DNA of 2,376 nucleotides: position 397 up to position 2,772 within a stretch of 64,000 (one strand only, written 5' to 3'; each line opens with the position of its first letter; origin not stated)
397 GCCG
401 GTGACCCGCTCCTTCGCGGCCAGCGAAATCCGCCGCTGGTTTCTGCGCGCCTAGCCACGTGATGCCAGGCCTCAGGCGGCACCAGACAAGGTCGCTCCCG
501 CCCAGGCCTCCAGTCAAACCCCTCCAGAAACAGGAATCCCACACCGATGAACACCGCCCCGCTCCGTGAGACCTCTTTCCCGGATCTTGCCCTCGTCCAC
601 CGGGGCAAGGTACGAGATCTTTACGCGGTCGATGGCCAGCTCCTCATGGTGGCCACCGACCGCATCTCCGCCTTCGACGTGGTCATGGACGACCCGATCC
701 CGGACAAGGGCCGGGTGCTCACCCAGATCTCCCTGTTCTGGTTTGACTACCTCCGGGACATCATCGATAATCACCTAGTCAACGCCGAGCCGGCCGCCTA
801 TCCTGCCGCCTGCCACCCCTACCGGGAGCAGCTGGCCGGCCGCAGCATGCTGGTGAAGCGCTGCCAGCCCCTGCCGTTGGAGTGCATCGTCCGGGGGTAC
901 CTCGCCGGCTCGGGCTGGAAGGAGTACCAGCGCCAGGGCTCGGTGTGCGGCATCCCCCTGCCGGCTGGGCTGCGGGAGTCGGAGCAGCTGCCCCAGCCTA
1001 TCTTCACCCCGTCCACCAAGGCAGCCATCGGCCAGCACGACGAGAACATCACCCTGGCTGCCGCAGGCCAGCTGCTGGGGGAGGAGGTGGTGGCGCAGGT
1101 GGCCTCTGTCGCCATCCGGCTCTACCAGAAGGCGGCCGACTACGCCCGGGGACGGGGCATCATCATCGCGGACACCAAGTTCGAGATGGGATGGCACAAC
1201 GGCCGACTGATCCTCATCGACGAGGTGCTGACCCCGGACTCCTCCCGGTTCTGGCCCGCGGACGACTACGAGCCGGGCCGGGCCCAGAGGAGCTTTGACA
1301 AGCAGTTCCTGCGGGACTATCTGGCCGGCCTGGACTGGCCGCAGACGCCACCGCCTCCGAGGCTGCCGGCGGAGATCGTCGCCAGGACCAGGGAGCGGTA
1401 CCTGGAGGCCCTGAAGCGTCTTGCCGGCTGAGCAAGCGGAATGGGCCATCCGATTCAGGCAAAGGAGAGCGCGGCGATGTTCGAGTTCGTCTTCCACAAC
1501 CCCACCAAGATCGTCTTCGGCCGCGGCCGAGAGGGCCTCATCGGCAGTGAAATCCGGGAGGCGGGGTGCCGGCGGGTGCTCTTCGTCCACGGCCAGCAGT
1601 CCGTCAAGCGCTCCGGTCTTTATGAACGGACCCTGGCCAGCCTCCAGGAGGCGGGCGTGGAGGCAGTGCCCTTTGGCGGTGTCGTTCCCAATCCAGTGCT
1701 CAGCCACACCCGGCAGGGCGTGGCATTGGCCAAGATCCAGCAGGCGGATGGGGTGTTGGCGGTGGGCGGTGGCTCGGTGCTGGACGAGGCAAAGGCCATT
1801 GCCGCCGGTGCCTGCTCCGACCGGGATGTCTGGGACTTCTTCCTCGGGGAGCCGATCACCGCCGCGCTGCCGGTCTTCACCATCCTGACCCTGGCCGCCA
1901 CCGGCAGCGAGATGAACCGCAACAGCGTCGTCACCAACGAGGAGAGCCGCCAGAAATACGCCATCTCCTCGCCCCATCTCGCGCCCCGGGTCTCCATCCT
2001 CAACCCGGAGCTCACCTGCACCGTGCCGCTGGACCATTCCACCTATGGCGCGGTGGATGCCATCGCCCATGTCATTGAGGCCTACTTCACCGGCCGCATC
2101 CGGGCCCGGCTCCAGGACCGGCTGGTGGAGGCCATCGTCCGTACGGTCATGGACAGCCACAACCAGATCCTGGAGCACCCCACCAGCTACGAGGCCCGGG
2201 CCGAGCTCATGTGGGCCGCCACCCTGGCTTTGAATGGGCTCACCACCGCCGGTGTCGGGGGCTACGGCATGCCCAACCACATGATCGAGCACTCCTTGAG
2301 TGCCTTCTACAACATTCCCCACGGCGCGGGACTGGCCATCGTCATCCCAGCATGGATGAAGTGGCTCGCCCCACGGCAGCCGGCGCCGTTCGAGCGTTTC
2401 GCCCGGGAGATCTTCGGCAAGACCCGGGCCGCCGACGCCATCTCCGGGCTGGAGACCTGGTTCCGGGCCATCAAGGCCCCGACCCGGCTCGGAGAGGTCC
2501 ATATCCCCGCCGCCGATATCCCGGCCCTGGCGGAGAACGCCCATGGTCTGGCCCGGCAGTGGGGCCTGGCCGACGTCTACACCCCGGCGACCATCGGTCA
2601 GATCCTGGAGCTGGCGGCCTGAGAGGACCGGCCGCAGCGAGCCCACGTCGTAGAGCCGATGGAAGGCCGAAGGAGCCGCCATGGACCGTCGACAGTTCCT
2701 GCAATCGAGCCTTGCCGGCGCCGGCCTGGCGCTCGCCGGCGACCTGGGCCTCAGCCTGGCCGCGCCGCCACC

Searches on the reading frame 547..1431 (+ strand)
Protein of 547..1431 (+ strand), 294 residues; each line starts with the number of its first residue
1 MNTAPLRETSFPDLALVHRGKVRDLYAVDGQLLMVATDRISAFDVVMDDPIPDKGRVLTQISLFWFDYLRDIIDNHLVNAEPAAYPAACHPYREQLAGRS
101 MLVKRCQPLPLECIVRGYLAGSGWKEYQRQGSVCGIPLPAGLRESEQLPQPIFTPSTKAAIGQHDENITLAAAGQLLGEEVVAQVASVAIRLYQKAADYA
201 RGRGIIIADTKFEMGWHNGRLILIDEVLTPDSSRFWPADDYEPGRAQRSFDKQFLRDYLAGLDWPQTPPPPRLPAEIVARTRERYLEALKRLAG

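Call 51: search_protein_families(library=pfam, proteins=[window:547-1431:+], max_evalue=0.00001)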
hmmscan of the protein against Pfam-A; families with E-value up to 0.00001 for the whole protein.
window:547-1431:+ (294 aa): 1 family
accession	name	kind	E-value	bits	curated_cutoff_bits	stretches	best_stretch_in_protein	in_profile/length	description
PF01259.24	SAICAR_synt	-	3e-77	260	20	1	17-262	2-224/233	SAICAR synthetase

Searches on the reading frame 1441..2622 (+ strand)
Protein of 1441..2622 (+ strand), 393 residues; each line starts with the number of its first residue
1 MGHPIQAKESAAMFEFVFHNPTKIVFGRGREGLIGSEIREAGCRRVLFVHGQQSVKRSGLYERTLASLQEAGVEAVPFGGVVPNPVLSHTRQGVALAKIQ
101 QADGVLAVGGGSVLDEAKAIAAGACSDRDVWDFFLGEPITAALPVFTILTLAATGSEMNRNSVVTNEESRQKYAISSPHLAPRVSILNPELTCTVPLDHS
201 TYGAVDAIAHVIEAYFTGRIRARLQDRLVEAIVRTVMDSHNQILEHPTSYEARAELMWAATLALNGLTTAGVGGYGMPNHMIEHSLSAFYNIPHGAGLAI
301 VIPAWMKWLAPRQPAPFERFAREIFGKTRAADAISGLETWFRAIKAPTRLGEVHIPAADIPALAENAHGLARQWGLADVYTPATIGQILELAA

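Call 50: search_protein_families(library=pfam, proteins=[window:1441-2622:+], max_evalue=0.00001)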
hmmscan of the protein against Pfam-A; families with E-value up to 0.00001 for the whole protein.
window:1441-2622:+ (393 aa): 3 families
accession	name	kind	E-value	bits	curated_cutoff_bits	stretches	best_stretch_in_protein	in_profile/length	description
PF00465.25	Fe-ADH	-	7.2e-47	159.5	31.3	1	21-189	1-168/168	Iron-containing alcohol dehydrogenase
PF25137.1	ADH_Fe_C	-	2.5e-30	106.1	27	1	202-388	3-186/194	Fe-containing alcohol dehydrogenase family, C-terminal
PF13685.12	Fe-ADH_2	-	7.2e-07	29.8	28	1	34-122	10-95/149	Iron-containing alcohol dehydrogenase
